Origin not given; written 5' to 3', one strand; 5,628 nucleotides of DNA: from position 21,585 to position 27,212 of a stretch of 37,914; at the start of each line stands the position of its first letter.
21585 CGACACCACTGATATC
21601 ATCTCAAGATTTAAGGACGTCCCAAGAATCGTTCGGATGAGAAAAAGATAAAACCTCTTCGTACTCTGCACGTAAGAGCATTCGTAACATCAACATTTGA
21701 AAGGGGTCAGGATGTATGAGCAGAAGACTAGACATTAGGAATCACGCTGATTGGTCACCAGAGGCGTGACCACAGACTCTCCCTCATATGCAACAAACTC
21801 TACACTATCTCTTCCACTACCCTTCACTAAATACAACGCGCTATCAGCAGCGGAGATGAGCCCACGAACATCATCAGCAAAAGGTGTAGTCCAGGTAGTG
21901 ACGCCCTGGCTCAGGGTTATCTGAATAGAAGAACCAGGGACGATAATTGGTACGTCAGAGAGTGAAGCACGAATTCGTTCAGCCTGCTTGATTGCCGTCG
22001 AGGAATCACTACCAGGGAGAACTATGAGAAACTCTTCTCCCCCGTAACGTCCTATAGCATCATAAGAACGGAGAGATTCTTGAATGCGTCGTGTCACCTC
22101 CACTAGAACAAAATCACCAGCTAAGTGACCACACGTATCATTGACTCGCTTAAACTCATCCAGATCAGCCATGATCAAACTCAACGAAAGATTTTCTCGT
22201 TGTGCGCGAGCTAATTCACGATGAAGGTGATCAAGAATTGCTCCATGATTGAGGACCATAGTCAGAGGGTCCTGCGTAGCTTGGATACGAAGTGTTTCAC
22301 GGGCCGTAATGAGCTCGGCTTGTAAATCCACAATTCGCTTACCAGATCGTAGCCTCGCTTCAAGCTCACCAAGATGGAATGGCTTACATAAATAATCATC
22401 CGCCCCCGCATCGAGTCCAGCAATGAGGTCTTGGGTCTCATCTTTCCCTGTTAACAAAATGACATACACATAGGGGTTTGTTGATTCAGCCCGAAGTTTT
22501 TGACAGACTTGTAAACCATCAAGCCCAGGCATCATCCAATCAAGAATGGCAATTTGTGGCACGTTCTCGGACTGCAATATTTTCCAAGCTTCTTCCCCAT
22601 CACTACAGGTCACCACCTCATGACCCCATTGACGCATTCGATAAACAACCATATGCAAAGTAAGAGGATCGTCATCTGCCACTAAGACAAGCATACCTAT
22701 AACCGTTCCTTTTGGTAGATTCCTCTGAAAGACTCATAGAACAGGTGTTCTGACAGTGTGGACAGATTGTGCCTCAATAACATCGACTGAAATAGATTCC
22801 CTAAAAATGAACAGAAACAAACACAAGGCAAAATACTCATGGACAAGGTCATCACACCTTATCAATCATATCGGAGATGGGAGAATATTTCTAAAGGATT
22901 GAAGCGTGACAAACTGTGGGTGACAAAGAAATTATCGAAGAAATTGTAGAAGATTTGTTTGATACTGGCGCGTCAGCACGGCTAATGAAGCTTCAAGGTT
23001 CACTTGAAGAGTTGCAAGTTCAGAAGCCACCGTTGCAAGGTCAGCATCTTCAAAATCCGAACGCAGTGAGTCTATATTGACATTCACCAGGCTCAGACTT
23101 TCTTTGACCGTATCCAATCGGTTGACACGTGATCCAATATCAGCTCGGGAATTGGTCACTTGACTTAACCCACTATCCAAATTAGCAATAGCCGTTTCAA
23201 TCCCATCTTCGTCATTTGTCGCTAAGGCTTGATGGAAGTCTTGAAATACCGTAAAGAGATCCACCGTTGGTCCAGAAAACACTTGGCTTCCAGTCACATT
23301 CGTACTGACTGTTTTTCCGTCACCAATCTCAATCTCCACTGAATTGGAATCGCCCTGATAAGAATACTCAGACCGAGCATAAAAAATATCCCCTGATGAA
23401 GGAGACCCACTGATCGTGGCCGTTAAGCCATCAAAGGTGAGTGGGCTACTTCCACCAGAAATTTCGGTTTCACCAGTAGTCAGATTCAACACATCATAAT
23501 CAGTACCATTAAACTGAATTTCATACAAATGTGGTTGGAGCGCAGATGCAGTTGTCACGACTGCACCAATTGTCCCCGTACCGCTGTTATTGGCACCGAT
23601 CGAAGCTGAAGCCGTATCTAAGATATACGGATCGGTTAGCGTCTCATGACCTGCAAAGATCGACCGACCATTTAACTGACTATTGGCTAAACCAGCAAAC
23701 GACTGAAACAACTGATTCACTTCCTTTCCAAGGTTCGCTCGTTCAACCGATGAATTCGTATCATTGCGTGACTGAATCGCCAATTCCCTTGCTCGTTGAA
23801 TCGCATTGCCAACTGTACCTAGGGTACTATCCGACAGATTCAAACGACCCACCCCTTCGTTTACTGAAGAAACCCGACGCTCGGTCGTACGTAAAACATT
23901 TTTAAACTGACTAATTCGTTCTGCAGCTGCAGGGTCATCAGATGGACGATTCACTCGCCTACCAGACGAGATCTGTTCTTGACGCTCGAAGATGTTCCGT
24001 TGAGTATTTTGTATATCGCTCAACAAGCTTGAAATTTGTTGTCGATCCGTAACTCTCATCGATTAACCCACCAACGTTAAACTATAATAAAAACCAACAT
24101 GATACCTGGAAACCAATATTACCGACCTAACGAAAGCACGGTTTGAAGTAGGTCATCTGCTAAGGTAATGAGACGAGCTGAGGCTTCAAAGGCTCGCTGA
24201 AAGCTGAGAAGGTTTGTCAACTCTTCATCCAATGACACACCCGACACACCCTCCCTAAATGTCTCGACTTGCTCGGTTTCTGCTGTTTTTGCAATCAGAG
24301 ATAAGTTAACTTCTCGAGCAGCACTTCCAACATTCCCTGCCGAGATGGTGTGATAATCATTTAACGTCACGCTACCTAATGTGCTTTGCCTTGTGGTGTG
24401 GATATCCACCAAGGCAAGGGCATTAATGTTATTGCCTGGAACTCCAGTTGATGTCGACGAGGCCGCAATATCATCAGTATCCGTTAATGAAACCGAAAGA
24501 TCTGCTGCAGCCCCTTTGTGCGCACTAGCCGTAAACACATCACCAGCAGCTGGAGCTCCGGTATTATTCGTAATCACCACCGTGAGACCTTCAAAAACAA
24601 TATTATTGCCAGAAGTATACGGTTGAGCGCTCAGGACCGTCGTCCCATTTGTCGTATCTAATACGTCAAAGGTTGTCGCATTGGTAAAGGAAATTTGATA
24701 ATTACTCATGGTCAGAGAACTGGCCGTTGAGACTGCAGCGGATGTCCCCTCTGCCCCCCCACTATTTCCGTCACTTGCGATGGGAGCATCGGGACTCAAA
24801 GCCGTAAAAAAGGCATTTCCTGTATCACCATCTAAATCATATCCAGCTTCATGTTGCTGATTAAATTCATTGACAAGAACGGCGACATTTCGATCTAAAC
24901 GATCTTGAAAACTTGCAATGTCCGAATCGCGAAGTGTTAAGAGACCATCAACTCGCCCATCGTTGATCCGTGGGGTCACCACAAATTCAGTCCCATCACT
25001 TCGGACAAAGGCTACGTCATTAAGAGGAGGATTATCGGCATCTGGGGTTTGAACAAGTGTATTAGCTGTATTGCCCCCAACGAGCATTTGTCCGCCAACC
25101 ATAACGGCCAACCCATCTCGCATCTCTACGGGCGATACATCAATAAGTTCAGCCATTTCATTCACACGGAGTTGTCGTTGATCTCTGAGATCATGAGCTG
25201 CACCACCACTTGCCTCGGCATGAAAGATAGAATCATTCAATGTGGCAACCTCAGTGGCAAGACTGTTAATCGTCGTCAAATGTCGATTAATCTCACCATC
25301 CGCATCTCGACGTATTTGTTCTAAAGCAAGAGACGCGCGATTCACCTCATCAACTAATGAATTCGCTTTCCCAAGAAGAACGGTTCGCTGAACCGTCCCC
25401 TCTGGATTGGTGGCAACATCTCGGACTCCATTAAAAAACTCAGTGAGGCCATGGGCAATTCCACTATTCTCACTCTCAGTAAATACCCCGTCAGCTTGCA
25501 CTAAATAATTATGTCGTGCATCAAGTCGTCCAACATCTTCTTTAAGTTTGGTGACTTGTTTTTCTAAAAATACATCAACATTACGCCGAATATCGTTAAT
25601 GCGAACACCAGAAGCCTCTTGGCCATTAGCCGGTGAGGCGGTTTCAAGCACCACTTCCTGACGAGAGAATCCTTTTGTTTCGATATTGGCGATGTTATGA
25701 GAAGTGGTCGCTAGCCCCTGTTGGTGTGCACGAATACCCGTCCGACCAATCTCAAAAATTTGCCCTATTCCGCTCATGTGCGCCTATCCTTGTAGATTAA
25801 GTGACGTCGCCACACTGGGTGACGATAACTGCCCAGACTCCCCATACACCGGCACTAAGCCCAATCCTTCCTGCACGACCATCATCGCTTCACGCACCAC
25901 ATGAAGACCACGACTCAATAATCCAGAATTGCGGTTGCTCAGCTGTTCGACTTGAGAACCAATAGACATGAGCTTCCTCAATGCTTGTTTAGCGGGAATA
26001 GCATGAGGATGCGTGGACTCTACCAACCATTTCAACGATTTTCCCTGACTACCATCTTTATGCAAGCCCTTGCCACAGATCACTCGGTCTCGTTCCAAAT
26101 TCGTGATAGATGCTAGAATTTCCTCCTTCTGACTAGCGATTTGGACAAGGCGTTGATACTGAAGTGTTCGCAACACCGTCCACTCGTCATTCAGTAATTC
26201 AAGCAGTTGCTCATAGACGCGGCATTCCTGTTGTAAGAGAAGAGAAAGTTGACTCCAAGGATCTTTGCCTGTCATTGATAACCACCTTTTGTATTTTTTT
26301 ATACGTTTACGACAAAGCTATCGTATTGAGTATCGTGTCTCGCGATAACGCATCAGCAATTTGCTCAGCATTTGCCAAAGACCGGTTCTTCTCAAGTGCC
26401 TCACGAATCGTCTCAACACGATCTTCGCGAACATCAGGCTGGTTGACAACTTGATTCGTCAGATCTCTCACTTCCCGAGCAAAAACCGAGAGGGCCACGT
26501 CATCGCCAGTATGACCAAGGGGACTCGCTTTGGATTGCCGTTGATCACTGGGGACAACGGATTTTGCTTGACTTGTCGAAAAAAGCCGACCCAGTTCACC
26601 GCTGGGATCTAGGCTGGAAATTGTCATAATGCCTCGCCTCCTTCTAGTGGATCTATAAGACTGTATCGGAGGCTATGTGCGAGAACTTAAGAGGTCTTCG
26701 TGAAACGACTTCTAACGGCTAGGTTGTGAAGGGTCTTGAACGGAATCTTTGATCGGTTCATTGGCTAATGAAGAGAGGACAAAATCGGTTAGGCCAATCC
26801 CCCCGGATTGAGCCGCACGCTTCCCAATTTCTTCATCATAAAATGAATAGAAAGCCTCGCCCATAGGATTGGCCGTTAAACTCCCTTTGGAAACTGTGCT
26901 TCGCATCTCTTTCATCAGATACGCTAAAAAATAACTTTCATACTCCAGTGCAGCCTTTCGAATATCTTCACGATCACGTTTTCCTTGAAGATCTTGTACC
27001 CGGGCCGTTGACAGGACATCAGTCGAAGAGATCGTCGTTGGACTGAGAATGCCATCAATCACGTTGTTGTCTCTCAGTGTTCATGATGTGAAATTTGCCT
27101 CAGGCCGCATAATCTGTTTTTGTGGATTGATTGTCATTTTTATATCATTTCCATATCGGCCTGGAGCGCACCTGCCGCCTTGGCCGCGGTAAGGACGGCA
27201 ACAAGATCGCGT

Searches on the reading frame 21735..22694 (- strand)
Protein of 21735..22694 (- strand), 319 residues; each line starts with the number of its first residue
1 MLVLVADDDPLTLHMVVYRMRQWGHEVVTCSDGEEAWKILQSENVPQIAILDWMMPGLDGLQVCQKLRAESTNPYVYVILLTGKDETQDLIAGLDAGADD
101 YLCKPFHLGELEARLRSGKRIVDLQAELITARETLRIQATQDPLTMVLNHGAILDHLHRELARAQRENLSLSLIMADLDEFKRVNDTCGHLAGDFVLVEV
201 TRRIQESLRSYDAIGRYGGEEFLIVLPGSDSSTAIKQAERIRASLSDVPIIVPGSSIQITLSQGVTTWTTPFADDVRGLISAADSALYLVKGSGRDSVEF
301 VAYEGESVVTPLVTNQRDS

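Call 5: search_protein_families(library=pfam, proteins=[window:21735-22694:-])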
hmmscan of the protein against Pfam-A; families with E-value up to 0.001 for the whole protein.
window:21735-22694:- (319 aa): 2 families
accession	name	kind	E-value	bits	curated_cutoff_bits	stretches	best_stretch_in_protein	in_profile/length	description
PF00990.26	GGDEF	-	3.4e-41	141.2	23.8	1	139-296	1-160/161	Diguanylate cyclase, GGDEF domain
PF00072.30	Response_reg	-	1.5e-26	93.2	30.2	1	3-115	1-110/111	Response regulator receiver domain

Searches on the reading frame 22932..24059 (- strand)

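Call 72: search_protein_families(library=pfam, max_evalue=0.001, proteins=[window:22932-24059:-])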
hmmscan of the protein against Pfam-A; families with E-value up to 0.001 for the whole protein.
window:22932-24059:- (375 aa): 3 families
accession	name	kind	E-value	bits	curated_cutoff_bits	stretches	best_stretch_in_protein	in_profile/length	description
PF00669.25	Flagellin_N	-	7.5e-20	71.8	26.6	1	10-140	8-139/139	Bacterial flagellin N-terminal helical region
PF00700.27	Flagellin_C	-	4.2e-10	40.3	23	1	292-374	2-86/86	Bacterial flagellin C-terminal helical region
PF21158.3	flgK_1st_1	-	5.9e-08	33.1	24.2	1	156-227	4-78/81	Flagellar hook-associated protein 1, D2-like domain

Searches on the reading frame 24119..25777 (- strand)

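Call 72: search_protein_families(library=pfam, max_evalue=0.001, proteins=[window:24119-25777:-])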
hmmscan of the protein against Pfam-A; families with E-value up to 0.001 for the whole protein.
window:24119-25777:- (552 aa): 2 families
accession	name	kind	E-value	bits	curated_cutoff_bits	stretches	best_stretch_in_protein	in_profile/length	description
PF22638.1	FlgK_D1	-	1.5e-56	192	28.6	1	94-324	3-233/233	Flagellar hook-associated protein FlgK helical domain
PF06429.18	Flg_bbr_C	-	2.8e-13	49.6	23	1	512-550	8-46/46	Flagellar basal body rod FlgEFG protein C-terminal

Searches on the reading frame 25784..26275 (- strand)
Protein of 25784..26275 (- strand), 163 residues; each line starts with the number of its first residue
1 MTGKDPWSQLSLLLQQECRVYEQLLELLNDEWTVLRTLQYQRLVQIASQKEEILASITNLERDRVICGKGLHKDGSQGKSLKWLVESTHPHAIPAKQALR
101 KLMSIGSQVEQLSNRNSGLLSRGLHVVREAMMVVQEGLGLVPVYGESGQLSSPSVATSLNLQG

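Call 72: search_protein_families(library=pfam, max_evalue=0.001, proteins=[window:25784-26275:-])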
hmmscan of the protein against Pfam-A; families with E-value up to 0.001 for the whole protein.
window:25784-26275:- (163 aa): 1 family
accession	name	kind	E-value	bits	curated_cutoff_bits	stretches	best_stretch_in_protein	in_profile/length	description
PF05130.17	FlgN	-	2.8e-15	57.4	30.5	1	9-151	5-146/147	FlgN protein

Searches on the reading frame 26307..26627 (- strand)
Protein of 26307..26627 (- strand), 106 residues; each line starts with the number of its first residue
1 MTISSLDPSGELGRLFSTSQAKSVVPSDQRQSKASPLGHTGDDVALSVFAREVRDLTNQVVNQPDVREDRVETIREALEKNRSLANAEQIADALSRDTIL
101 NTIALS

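Call 72: search_protein_families(library=pfam, max_evalue=0.001, proteins=[window:26307-26627:-])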
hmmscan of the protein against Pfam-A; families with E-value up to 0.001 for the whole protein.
window:26307-26627:- (106 aa): 1 family
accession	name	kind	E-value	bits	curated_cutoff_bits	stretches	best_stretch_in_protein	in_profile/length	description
PF04316.19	FlgM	-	4.9e-09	36.7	25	1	42-94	1-53/55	Anti-sigma-28 factor, FlgM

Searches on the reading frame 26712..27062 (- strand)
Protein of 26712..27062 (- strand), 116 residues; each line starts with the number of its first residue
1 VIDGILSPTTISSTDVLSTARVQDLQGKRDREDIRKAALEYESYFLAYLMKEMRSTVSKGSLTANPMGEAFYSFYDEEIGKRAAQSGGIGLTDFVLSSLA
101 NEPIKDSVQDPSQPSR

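Call 72: search_protein_families(library=pfam, max_evalue=0.001, proteins=[window:26712-27062:-])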
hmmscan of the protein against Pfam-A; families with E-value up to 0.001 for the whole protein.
window:26712-27062:- (116 aa): 1 family
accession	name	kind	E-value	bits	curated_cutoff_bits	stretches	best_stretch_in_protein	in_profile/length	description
PF10135.14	Rod-binding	-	3e-08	34.5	25.1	1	51-94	1-47/51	Rod binding protein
